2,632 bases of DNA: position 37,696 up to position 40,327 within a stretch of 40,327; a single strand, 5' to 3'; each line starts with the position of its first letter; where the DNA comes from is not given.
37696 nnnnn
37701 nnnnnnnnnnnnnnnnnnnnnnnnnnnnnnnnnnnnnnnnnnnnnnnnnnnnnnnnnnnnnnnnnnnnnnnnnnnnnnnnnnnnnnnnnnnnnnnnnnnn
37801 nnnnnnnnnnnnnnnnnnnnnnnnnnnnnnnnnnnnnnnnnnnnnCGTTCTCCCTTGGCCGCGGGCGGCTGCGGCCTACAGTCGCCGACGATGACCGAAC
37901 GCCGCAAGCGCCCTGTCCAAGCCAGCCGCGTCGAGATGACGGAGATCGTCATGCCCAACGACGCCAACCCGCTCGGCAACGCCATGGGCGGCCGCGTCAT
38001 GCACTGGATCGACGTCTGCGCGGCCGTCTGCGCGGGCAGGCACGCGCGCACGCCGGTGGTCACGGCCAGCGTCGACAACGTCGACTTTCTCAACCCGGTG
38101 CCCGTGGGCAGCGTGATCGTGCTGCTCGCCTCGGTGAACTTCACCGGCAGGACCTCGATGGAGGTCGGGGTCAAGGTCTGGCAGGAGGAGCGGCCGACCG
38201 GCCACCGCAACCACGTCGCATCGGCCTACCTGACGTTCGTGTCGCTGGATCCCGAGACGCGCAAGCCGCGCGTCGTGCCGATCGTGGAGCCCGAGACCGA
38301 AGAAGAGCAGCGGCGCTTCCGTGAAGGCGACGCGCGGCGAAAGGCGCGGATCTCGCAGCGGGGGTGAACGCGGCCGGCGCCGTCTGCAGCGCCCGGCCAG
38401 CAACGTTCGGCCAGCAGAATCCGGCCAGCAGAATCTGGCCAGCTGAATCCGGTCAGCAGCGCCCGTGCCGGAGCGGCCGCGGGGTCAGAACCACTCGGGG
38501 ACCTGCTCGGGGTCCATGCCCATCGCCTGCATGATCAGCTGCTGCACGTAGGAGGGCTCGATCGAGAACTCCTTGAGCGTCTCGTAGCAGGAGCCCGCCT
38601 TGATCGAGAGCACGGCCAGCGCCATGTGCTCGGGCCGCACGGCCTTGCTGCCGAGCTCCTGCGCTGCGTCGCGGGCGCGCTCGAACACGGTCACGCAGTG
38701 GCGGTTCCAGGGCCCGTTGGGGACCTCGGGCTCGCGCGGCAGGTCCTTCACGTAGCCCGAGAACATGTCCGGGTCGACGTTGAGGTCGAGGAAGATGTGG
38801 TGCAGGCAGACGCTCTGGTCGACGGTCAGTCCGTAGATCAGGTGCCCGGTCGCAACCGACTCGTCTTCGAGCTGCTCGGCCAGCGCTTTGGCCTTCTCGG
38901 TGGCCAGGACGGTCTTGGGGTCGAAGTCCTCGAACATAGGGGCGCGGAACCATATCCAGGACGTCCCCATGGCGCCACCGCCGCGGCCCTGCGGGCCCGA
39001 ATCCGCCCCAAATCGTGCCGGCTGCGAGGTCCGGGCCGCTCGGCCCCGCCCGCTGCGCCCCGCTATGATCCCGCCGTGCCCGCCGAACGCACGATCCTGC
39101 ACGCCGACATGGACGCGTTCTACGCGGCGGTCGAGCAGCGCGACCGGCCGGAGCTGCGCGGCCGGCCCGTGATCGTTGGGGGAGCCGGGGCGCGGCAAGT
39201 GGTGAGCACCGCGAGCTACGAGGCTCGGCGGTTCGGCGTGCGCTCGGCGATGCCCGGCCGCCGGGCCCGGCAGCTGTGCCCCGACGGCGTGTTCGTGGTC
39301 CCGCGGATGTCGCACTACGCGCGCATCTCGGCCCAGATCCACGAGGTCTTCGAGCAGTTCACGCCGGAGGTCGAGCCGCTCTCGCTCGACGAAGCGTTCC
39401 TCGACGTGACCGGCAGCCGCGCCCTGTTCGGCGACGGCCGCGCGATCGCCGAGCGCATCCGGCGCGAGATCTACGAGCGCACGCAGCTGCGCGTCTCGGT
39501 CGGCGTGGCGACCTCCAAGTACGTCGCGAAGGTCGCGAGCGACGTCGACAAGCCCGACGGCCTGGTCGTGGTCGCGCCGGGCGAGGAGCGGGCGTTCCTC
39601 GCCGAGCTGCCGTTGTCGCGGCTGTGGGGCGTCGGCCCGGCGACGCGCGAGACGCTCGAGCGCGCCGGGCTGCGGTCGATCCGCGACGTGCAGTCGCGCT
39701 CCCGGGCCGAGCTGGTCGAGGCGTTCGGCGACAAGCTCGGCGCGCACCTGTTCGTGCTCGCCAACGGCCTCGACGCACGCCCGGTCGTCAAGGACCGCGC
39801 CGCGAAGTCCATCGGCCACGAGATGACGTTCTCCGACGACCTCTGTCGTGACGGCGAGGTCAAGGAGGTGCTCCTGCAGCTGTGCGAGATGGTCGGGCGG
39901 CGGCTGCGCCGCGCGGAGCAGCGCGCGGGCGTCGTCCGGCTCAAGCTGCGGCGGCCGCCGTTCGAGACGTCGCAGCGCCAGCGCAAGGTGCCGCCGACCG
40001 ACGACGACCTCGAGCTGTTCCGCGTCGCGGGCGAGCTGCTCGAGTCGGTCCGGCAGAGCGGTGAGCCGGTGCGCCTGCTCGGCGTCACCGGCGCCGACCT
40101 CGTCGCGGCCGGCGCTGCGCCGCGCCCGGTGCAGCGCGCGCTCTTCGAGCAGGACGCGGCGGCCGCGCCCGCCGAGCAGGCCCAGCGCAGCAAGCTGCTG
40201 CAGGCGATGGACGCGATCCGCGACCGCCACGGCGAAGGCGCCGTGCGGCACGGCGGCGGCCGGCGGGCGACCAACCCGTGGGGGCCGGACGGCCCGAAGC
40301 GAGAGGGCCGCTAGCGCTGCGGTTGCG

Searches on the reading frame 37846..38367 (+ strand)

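Call 80: search_protein_families(library=pfam, proteins=[window:37846-38367:+], max_evalue=0.0001)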
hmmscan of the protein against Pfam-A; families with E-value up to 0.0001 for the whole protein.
window:37846-38367:+ (173 aa): 1 family
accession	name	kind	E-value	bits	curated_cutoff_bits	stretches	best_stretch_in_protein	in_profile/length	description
PF03061.28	4HBT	-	6.5e-19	68.5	20.6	1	44-118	2-77/79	Thioesterase superfamily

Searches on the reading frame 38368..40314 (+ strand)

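Call 80: search_protein_families(library=pfam, proteins=[window:38368-40314:+], max_evalue=0.0001)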
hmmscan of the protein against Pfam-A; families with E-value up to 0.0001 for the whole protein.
window:38368-40314:+ (648 aa): 4 families
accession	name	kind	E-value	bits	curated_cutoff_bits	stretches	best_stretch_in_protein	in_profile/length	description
PF00817.25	IMS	-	9.8e-54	181.7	23.2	1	247-392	2-148/148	impB/mucB/samB family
PF11799.13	IMS_C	-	9.6e-26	90.8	20.7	1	480-583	2-104/109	impB/mucB/samB family C-terminal domain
PF21999.2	IMS_HHH_1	-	1.3e-07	32.4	27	1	419-469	3-53/53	DNA polymerase-iota, thumb domain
PF11798.14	IMS_HHH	-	1.9e-06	28.2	24.4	1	404-434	1-31/32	IMS family HHH motif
